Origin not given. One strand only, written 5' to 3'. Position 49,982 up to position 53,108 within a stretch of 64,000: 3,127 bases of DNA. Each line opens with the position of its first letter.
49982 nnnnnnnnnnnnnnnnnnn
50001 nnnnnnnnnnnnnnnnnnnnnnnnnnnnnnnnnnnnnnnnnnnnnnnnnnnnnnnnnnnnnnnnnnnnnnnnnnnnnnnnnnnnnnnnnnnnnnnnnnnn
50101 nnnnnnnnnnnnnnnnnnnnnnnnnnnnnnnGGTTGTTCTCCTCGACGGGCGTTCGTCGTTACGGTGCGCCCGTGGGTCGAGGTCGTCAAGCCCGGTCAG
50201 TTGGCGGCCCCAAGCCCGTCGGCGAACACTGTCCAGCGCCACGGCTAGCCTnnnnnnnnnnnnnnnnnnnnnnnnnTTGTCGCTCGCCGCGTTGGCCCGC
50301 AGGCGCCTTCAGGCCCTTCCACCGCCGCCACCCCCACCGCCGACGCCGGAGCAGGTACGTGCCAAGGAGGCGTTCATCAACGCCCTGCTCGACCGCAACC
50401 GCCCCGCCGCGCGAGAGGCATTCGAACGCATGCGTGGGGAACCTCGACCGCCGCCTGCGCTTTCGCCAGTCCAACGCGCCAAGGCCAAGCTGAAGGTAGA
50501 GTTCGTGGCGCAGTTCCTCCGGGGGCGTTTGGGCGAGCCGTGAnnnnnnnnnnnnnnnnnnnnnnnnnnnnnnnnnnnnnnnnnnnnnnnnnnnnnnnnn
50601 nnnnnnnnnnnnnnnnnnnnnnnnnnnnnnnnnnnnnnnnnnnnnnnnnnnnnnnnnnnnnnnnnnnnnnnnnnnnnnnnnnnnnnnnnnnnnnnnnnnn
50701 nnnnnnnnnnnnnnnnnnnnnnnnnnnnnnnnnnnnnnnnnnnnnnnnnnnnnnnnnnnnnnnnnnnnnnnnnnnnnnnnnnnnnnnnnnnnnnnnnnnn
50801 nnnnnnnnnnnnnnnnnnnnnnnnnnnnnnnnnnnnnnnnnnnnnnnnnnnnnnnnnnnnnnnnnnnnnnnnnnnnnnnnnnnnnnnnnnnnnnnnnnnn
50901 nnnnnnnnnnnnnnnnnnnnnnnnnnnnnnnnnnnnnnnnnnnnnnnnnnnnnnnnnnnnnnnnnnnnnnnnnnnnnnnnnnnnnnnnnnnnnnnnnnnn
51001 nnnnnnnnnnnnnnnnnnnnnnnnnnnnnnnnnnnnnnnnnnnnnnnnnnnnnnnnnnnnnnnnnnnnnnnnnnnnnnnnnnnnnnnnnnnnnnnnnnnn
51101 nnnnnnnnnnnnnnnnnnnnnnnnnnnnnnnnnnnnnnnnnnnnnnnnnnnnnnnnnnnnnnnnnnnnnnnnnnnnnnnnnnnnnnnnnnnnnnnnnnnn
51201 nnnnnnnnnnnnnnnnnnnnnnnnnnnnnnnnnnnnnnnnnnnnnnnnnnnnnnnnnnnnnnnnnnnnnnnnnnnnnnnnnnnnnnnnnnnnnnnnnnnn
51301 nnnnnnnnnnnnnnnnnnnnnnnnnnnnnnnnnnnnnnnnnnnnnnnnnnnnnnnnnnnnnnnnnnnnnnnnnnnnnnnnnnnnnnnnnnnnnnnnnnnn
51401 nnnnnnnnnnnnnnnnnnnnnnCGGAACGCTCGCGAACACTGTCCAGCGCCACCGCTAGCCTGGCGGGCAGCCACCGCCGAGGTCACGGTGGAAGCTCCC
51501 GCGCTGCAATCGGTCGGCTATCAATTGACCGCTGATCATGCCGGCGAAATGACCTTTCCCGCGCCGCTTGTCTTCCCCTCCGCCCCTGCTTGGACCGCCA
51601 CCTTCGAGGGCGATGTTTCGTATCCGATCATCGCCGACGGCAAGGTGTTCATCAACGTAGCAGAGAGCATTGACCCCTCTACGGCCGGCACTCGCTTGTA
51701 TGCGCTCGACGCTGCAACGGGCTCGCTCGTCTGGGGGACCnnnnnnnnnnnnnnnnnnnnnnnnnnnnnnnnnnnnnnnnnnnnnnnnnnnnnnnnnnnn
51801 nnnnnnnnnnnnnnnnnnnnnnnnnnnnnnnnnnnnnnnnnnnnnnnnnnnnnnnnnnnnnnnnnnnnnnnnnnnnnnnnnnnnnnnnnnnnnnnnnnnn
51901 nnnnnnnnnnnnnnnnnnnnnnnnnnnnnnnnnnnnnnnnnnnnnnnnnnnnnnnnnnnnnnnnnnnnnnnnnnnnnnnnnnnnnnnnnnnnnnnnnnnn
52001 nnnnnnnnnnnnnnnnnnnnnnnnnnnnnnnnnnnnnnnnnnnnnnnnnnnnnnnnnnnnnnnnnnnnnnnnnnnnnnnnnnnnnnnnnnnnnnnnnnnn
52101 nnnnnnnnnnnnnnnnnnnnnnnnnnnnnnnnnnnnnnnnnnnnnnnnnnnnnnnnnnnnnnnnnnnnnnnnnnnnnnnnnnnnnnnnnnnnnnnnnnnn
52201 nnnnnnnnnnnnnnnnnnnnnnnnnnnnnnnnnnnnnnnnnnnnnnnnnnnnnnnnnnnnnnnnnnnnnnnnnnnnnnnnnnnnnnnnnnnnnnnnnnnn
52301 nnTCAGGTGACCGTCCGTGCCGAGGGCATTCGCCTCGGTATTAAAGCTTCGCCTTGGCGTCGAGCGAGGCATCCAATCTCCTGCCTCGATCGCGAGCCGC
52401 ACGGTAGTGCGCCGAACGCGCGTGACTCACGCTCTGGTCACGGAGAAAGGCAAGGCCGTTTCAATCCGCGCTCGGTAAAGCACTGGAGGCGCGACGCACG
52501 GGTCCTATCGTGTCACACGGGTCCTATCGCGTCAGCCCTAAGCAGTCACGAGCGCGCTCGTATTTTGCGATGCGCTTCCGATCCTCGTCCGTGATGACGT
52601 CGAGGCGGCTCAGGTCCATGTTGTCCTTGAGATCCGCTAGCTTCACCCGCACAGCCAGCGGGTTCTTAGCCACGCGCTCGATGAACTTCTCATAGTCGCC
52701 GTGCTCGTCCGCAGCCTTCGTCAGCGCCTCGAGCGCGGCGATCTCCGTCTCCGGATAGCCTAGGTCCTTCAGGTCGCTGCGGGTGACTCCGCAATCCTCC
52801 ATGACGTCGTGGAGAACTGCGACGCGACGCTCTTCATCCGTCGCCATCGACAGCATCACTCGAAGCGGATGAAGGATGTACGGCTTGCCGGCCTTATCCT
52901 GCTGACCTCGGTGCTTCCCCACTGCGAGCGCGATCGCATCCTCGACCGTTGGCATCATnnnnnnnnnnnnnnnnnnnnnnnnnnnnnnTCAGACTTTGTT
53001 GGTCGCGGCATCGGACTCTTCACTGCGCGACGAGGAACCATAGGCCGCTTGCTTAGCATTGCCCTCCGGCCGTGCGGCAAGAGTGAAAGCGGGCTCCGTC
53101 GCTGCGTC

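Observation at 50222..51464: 32-bp direct repeats bracket a 1.2-kb cassette of tiny or decayed genes and coincide with a gene truncation point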

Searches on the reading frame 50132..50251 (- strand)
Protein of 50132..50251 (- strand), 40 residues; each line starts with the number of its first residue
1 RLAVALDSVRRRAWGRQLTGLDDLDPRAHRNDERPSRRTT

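Call 29: search_protein_families(library=pfam, max_evalue=10, proteins=[window:50132-50251:-])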
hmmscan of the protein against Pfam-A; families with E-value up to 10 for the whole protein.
seq(40 aa): 0 families

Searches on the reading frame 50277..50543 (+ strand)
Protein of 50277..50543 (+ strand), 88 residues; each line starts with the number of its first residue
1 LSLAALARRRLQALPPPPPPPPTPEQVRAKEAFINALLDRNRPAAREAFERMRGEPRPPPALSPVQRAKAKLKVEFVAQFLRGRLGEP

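Call 12: search_protein_families(library=pfam, max_evalue=0.01, proteins=[window:50277-50543:+])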
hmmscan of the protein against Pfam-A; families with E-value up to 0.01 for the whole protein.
window:50277-50543:+ (88 aa): 0 families

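Call 80: search_protein_representatives(protein=window:50277-50543:+)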
Query: 88 residues. Proteins with E-value up to 0.001 (for the whole library): 4; up to 1e-10: 1; up to 1e-30: 0. The best 4 are listed.
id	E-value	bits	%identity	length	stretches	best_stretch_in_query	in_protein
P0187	8.7e-16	74.2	55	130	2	6-84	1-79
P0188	4.0e-06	43.4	41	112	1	3-80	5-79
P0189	1.3e-05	41.7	32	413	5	17-70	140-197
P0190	2.0e-04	37.9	50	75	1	2-66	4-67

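Call 82: find_encoding_contigs(protein=P0187, flank=6000, max_places=4)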
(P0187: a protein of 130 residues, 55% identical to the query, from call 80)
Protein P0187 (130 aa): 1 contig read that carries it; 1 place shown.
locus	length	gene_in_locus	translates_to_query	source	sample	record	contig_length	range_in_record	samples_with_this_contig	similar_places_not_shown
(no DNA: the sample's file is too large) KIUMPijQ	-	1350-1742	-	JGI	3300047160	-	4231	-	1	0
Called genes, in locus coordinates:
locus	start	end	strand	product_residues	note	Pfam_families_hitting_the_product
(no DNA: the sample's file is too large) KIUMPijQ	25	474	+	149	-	-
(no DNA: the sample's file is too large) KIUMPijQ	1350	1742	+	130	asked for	-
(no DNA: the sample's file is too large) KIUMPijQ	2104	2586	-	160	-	PF07238:PilZ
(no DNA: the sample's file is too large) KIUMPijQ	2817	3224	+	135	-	-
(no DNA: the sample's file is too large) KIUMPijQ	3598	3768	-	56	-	PF11142:DUF2917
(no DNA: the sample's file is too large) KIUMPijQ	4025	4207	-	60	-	-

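Call 83: find_encoding_contigs(protein=P0188, flank=6000, max_places=4)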
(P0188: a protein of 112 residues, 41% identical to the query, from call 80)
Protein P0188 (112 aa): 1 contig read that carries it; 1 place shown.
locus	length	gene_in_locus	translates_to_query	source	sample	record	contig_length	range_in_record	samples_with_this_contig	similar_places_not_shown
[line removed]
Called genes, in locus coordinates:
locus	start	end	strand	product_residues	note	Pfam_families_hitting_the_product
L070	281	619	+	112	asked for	-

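Call 99: find_encoding_contigs(protein=P0190, flank=6000, max_places=4)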
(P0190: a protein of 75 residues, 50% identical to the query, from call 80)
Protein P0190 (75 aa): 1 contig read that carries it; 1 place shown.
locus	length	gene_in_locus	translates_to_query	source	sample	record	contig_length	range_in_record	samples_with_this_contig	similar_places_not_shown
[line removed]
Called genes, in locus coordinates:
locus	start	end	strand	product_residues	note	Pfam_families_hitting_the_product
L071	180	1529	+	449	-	-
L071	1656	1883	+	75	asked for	-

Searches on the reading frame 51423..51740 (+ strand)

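Call 12: search_protein_families(library=pfam, max_evalue=0.01, proteins=[window:51423-51740:+])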
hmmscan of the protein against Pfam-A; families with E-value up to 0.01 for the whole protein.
window:51423-51740:+ (106 aa): 1 family
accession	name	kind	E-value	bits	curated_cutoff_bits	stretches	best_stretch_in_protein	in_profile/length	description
PF13360.13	PQQ_2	-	0.00073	19.7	27.6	1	55-104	55-97/233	Outer membrane protein assembly factor BamB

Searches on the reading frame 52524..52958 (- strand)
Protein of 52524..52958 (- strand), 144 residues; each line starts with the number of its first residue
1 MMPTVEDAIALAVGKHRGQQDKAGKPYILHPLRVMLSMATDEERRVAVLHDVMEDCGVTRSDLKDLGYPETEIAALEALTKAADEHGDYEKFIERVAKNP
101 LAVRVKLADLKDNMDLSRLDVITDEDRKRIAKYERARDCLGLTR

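Call 12: search_protein_families(library=pfam, max_evalue=0.01, proteins=[window:52524-52958:-])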
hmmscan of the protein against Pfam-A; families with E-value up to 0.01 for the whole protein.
window:52524-52958:- (144 aa): 1 family
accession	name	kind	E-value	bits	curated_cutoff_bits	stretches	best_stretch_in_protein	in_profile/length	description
PF13328.12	HD_4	-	0.0002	21.5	27.2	1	8-64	1-60/156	HD domain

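Call 14: find_encoding_contigs(protein=window:52524-52958:-, flank=10000, max_places=10)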
Protein window:52524-52958:- (144 aa): 1 contig read that carries it; 1 place shown.
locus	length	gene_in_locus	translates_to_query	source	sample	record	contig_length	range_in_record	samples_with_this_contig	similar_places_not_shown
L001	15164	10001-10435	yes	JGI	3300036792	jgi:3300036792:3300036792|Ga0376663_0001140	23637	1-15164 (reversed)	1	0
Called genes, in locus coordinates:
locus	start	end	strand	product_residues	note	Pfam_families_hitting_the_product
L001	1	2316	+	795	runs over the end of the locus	PF12704:MacB_PCD, PF02687:FtsX, PF12704:MacB_PCD, PF02687:FtsX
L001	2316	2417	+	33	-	-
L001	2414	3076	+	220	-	PF00005:ABC_tran, PF13304:AAA_21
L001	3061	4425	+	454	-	PF00072:Response_reg, PF00158:Sigma54_activat, PF14532:Sigma54_activ_2, PF00004:AAA (weak), PF07728:AAA_5 (weak), PF25601:AAA_lid_14, PF02954:HTH_8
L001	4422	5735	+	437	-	PF02518:HATPase_c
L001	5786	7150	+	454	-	PF00072:Response_reg, PF00158:Sigma54_activat, PF14532:Sigma54_activ_2, PF07724:AAA_2 (weak), PF25601:AAA_lid_14, PF02954:HTH_8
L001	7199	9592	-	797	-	PF00989:PAS (faint), PF08448:PAS_4 (faint), PF13188:PAS_8 (weak), PF00990:GGDEF, PF00563:EAL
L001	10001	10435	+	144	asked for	-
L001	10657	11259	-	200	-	PF13360:PQQ_2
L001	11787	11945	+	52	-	-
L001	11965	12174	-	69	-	-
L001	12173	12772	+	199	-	-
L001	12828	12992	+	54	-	-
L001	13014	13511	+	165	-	-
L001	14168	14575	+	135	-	PF15428:Imm26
